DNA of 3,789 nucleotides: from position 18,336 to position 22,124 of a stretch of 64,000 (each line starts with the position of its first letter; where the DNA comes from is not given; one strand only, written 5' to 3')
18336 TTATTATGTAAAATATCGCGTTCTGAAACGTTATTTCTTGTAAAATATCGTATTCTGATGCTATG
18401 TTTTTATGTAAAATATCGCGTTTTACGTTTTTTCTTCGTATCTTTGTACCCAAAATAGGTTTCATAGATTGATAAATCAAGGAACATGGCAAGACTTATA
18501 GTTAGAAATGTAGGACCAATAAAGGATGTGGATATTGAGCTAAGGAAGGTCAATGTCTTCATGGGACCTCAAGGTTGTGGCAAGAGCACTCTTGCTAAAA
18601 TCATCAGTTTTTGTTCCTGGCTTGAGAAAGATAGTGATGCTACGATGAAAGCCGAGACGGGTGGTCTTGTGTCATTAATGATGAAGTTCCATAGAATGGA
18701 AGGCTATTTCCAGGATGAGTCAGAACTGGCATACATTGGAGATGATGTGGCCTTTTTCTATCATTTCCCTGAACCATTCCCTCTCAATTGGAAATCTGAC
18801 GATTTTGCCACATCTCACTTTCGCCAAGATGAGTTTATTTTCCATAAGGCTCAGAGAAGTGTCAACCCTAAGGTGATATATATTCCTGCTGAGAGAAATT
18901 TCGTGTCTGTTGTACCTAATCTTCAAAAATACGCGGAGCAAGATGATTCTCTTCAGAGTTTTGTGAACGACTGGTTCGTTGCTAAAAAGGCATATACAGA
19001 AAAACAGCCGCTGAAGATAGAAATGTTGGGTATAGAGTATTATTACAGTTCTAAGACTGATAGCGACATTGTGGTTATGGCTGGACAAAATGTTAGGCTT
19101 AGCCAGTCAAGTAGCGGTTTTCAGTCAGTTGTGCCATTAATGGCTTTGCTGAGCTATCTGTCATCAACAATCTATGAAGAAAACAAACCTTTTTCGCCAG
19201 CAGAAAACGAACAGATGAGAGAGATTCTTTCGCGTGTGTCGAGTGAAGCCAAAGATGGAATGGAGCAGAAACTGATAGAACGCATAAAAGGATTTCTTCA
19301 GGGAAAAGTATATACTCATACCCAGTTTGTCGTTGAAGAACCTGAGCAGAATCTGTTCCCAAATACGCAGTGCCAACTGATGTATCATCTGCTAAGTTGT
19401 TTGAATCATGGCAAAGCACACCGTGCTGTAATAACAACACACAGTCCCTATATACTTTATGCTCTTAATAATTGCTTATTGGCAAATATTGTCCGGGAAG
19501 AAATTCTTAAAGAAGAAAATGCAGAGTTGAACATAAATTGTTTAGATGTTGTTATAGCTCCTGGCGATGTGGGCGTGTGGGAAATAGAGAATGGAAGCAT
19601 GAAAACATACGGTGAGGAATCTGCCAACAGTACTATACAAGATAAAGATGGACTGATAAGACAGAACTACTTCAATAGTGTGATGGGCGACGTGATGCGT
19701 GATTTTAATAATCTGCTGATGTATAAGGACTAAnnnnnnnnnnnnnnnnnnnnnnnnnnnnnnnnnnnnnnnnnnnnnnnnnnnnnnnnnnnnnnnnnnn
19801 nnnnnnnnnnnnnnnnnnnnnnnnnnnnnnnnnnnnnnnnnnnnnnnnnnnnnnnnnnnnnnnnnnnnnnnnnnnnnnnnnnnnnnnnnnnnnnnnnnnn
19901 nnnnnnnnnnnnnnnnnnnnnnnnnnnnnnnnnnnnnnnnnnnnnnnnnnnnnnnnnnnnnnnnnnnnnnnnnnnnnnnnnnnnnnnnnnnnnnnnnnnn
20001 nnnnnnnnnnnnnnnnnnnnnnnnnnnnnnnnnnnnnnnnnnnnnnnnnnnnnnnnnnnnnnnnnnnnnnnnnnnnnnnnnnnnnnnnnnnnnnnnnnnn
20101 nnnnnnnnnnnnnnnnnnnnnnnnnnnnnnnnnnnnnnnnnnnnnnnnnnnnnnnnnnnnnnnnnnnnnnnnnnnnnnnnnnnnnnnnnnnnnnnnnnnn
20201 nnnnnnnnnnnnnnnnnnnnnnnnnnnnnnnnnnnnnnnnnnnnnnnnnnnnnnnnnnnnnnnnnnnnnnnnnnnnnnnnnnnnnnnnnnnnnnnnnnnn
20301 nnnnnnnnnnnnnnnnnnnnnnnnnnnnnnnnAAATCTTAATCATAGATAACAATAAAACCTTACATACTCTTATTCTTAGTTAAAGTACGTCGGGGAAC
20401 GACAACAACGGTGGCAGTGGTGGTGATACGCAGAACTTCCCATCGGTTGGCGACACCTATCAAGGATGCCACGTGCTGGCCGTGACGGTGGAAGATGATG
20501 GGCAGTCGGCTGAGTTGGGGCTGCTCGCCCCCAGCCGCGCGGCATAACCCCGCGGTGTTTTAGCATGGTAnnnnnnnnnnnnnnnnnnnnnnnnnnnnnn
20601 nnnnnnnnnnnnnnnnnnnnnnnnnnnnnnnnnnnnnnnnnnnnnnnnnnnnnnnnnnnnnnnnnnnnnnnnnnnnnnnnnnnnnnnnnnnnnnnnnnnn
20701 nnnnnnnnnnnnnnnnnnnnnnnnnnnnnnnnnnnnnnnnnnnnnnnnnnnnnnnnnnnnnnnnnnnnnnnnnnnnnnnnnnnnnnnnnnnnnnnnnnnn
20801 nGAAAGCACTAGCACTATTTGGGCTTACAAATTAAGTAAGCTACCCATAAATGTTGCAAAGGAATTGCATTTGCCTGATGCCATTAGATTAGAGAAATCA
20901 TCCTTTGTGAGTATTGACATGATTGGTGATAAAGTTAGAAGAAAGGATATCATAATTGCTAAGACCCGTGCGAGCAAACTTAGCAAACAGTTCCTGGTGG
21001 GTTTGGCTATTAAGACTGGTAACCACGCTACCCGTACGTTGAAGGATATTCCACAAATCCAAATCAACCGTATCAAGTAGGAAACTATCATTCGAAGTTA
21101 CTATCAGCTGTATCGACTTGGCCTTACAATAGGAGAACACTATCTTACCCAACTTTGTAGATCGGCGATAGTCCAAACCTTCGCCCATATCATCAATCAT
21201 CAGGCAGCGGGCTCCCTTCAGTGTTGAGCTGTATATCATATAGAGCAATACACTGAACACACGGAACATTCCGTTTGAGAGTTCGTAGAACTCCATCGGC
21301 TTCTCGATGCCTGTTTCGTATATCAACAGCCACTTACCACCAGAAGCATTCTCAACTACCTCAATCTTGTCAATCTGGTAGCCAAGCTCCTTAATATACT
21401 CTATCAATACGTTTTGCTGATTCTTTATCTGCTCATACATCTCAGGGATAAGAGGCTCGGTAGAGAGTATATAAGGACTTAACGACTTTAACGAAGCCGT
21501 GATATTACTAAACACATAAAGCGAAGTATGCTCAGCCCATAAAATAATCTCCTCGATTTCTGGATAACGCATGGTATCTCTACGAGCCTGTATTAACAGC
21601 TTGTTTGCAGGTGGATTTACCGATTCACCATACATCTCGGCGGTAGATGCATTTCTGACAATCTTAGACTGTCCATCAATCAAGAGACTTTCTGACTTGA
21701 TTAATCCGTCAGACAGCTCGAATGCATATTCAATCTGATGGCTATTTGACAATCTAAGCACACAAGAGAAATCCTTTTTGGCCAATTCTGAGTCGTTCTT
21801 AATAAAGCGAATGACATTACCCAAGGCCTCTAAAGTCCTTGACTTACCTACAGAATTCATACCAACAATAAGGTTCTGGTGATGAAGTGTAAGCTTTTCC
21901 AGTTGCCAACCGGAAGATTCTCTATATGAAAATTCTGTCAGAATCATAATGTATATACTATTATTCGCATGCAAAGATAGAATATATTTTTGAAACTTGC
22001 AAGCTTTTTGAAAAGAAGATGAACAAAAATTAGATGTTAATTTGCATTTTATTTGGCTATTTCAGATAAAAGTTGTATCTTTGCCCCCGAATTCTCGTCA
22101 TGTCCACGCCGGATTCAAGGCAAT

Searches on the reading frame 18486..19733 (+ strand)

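Call 7: search_protein_families(library=pfam, proteins=[window:18486-19733:+], max_evalue=0.00001)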
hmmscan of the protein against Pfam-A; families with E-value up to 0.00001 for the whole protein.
window:18486-19733:+ (415 aa): 3 families
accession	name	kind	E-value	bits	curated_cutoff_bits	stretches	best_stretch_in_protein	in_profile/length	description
PF13175.12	AAA_15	-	2.6e-15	57.4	32.1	2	3-163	5-146/374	AAA ATPase domain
PF13304.12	AAA_21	-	3.9e-10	40.7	27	1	22-324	1-303/304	AAA domain, putative AbiEii toxin, Type IV TA system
PF13476.12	AAA_23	-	1.9e-06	29.1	27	1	3-48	1-47/201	AAA domain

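Call 91: search_protein_families(library=padloc, proteins=[window:18486-19733:+], max_evalue=0.00001)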
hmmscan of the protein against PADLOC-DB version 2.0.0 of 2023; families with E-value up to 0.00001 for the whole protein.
window:18486-19733:+ (415 aa): 38 families (the best 25 are shown)
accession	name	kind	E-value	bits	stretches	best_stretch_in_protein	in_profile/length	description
PDLC04562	PDC-M29A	-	9.7e-69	230.5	1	1-411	1-404/410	-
PDLC02979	AriA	-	1.5e-16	59.2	2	3-158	5-137/373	-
PDLC04710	PDC-M56A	-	6.1e-15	53.1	1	1-44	1-44/382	-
PDLC03878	NsnB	-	1.9e-11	42.3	1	5-346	6-298/345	-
PDLC04032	PD-T4-4_A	-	7e-11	39.7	1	278-369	347-432/474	-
PDLC02980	AriA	-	7.2e-11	40.6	1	22-324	1-303/304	-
PDLC04182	HEC-01A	-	1.4e-10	38.7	0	281-328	309-355/406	-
PDLC02915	ATPase-Toprim_I-B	-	4.3e-10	37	0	3-42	5-44/623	-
PDLC00070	GajA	-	4.8e-10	36.7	1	200-323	255-336/596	AAA ATPase domain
PDLC04179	HEC-01A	-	8.3e-10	36.3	0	280-329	362-410/459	-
PDLC00081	GajA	-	9.3e-10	35.8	1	279-345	283-346/574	AAA ATPase domain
PDLC04033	PD-T4-4_A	-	5.8e-09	33.6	1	267-336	315-382/460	-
PDLC00290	PtuA1|PtuA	-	7e-08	30.2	0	279-328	271-317/414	AAA ATPase domain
PDLC00067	GajA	-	9.9e-08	28.9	0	277-325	304-347/604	AAA ATPase domain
PDLC00083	GajA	-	1.1e-07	28.6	0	266-323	282-338/639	AAA ATPase domain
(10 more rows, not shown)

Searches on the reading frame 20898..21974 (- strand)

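Call 7: search_protein_families(library=pfam, proteins=[window:20898-21974:-], max_evalue=0.00001)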
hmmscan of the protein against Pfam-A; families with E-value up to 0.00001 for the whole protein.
window:20898-21974:- (358 aa): 1 family
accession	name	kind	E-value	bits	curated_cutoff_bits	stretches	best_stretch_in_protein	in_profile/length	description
PF13304.12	AAA_21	-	6.3e-09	36.8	27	0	218-301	224-304/304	AAA domain, putative AbiEii toxin, Type IV TA system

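Call 91: search_protein_families(library=padloc, proteins=[window:20898-21974:-], max_evalue=0.00001)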
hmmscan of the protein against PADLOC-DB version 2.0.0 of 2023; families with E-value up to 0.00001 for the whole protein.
window:20898-21974:- (358 aa): 16 families
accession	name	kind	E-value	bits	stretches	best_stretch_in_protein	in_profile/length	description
PDLC02335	AbiLi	-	3.8e-19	66.9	1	27-319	72-251/326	AbiLi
PDLC02980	AriA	-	4.9e-14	51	1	200-301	206-304/304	-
PDLC02336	AbiLi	-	2.2e-13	48.5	1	30-300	21-293/340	AbiLi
PDLC04611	PDC-M38A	-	3.2e-12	44.7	1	174-293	200-323/383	-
PDLC04393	PDC-M07A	-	5.7e-10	36.7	1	183-305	236-358/435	-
PDLC04392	PDC-M07A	-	7.4e-10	36.4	1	181-303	233-354/432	-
PDLC04182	HEC-01A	-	1e-08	32.6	1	179-348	233-399/406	-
PDLC04391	PDC-M07A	-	2.1e-08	31.6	0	183-305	229-354/412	-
PDLC04541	PDC-M25A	-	3.1e-08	31.1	0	180-300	197-310/380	-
PDLC04607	PDC-M38A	-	3.1e-08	30.4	1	16-294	391-661/715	-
PDLC04389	PDC-M07A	-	6.5e-08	30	0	176-304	233-375/443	-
PDLC04179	HEC-01A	-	3.3e-07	27.8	0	181-313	289-418/459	-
PDLC04177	HEC-01A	-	1.2e-06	25.8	0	22-52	17-47/393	-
PDLC04610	PDC-M38A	-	5.7e-06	23.8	0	231-295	250-313/362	-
PDLC00098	GajA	-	9.4e-06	22.6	0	31-61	23-53/534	AAA ATPase domain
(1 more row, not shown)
